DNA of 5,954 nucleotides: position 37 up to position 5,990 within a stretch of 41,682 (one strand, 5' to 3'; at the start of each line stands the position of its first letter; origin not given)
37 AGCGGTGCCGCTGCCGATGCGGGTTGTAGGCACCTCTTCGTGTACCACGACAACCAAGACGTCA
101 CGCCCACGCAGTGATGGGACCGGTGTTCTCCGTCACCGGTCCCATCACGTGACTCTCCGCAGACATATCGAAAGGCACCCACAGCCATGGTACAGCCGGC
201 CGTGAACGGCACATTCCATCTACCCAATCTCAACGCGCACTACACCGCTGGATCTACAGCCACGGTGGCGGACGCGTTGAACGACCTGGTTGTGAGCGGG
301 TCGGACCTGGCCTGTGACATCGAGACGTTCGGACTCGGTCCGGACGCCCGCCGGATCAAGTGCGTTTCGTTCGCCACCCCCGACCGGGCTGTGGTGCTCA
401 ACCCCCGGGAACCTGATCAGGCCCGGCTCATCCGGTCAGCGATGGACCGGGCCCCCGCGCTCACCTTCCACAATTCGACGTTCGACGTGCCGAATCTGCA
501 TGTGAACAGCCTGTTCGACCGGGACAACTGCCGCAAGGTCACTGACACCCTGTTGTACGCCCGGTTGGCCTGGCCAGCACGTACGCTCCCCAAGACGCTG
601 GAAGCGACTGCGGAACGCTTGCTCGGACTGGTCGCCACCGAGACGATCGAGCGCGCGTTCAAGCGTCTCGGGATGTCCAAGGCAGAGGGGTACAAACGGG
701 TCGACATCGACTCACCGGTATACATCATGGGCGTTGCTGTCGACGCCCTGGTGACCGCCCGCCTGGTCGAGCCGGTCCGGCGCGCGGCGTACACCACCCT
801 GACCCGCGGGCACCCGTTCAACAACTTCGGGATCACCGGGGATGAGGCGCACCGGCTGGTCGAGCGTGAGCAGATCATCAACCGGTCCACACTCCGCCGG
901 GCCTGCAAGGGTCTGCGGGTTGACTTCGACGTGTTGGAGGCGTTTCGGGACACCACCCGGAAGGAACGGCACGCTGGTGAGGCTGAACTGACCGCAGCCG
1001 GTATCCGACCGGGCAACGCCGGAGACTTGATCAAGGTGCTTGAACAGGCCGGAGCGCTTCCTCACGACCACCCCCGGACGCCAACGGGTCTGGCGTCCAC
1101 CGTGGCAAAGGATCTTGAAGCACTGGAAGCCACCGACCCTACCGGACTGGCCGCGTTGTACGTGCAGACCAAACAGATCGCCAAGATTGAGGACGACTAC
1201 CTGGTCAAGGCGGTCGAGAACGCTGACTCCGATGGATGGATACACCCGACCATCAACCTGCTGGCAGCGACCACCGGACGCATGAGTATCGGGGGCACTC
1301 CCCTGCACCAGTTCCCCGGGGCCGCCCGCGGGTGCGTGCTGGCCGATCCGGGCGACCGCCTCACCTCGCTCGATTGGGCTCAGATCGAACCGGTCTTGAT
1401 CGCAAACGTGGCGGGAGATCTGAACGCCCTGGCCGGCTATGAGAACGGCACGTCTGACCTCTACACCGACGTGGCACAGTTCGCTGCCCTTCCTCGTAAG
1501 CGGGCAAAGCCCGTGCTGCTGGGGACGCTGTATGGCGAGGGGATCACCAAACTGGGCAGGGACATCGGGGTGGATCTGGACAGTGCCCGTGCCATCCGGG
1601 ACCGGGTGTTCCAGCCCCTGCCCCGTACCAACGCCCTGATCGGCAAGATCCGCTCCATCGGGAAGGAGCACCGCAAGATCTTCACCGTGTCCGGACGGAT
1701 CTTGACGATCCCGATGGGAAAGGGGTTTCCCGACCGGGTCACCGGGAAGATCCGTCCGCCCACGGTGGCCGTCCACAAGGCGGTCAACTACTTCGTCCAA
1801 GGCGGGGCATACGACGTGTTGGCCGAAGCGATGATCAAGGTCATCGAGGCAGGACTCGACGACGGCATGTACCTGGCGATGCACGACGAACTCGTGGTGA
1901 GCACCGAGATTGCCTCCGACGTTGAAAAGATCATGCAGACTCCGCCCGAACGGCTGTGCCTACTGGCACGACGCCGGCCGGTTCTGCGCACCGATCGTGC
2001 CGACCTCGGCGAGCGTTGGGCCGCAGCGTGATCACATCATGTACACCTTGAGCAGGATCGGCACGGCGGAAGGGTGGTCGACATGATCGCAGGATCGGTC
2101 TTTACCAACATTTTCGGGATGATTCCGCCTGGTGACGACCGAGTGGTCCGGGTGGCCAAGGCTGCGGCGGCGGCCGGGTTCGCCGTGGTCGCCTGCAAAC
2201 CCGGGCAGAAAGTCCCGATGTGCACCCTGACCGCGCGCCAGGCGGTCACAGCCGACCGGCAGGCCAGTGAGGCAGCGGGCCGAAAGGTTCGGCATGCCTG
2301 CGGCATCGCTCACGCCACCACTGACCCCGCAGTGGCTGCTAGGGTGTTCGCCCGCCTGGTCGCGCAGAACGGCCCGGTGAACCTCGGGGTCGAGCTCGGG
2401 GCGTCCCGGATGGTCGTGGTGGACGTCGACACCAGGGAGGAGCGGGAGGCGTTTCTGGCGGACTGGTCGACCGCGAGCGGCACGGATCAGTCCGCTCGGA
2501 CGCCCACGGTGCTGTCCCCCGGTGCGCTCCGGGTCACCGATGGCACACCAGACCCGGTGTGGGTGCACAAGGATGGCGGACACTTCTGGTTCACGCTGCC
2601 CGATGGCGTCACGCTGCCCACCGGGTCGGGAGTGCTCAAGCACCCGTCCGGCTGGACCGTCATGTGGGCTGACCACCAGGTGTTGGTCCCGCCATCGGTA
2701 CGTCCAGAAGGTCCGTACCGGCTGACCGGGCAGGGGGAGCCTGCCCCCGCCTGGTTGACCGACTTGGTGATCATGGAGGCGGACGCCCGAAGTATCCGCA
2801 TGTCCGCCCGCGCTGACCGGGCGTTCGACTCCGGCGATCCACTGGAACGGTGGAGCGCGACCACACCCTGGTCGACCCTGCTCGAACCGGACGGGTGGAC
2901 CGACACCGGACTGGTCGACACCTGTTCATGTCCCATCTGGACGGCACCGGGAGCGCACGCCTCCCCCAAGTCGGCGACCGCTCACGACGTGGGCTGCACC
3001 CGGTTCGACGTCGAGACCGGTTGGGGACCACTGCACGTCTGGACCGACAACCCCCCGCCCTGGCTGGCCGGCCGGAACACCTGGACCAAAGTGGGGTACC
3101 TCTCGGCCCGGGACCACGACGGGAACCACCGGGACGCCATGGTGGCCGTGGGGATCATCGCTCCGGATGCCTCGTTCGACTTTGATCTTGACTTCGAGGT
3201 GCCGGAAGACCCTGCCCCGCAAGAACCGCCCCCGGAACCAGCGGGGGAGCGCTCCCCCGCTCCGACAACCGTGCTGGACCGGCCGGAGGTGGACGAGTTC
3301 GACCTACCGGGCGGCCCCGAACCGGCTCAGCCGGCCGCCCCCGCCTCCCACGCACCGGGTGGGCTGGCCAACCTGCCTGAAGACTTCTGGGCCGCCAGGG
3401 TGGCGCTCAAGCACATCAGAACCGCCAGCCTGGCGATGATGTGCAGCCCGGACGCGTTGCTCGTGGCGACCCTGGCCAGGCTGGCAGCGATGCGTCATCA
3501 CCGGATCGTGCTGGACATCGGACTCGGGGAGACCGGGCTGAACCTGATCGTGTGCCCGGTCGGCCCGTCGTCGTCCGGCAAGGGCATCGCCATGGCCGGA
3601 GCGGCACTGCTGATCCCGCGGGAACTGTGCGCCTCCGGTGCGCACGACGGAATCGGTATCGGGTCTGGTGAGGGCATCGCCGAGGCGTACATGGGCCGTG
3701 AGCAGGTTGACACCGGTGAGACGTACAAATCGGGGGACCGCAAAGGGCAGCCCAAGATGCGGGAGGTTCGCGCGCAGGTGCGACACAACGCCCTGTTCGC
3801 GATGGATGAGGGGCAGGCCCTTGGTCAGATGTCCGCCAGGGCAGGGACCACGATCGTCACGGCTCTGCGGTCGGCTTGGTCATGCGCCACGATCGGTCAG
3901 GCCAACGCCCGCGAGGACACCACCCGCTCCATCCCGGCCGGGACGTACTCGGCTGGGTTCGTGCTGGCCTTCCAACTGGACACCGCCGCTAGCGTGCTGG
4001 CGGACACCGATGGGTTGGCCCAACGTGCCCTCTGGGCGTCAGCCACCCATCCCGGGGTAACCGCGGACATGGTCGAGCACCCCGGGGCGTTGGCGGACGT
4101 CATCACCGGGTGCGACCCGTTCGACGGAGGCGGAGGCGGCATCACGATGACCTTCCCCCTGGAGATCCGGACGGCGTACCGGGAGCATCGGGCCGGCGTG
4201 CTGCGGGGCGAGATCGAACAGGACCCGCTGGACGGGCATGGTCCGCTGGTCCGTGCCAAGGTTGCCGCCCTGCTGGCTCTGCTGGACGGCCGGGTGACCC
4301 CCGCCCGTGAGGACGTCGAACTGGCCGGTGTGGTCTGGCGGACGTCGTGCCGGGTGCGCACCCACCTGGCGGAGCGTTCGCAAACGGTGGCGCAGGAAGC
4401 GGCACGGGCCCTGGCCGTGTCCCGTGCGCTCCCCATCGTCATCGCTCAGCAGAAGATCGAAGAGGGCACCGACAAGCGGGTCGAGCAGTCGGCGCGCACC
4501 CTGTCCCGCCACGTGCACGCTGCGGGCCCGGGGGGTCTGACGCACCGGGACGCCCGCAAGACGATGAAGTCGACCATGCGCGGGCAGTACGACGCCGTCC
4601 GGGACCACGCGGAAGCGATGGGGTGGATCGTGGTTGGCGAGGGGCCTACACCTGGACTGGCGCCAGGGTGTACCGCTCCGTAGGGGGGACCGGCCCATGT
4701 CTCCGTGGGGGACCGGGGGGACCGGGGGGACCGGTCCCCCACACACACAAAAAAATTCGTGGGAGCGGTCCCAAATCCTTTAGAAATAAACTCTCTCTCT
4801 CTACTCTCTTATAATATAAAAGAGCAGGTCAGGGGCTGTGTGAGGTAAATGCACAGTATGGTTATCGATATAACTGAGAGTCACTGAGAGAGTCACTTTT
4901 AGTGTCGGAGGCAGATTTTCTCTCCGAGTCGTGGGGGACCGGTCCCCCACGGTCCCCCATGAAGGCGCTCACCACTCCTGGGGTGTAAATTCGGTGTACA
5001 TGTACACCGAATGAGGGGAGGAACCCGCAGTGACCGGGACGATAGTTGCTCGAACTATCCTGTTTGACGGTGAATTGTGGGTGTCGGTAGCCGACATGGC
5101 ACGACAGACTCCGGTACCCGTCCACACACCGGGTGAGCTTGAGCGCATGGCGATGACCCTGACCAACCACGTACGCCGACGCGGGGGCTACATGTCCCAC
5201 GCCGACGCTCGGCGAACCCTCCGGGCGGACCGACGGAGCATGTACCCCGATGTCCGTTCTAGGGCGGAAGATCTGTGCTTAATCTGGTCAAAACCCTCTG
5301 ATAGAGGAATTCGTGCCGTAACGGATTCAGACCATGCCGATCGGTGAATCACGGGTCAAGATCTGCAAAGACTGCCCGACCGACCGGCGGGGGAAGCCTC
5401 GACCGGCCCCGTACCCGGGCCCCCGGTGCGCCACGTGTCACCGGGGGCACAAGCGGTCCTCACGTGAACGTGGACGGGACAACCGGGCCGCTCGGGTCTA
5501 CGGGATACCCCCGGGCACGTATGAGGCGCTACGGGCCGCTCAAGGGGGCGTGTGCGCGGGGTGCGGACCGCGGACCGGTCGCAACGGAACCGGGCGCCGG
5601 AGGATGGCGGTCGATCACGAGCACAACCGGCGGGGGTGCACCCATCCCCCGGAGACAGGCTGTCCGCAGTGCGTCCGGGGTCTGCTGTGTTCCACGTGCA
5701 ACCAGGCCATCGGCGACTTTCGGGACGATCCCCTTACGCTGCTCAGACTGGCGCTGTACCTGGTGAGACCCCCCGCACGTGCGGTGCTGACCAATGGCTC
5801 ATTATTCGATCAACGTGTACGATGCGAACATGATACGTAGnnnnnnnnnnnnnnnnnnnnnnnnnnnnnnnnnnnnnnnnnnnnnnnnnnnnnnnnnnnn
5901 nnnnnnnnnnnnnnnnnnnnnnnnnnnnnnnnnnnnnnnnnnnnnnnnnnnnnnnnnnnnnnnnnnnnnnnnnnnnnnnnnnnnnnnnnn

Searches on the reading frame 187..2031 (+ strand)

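Call 12: search_protein_families(library=pfam, max_evalue=0.01, proteins=[window:187-2031:+])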
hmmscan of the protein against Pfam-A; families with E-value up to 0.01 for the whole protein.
window:187-2031:+ (614 aa): 1 family
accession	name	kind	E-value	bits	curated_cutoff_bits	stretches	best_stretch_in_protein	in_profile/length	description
PF00476.26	DNA_pol_A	-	2.5e-32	112.7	34.3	1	276-581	33-348/381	DNA polymerase family A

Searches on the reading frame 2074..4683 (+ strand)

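Call 12: search_protein_families(library=pfam, max_evalue=0.01, proteins=[window:2074-4683:+])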
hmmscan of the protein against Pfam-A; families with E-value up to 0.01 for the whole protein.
window:2074-4683:+ (869 aa): 1 family
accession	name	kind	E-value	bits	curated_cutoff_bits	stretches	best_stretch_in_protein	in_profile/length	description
PF09250.16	Prim-Pol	-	2.5e-16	60.9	22.8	1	28-227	1-158/158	Bifunctional DNA primase/polymerase, N-terminal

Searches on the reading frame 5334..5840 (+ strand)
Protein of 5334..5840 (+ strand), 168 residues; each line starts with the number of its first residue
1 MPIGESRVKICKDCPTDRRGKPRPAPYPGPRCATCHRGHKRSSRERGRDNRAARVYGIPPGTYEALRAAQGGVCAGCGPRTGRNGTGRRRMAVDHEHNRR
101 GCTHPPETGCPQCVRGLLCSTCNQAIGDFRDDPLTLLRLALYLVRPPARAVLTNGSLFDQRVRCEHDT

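Call 12: search_protein_families(library=pfam, max_evalue=0.01, proteins=[window:5334-5840:+])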
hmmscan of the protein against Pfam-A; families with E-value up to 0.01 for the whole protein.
window:5334-5840:+ (168 aa): 1 family
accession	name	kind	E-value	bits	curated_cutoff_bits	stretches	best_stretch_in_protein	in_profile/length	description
PF02945.21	Endonuclease_7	-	2.9e-17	62.8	23.6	1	51-143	3-80/82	Recombination endonuclease VII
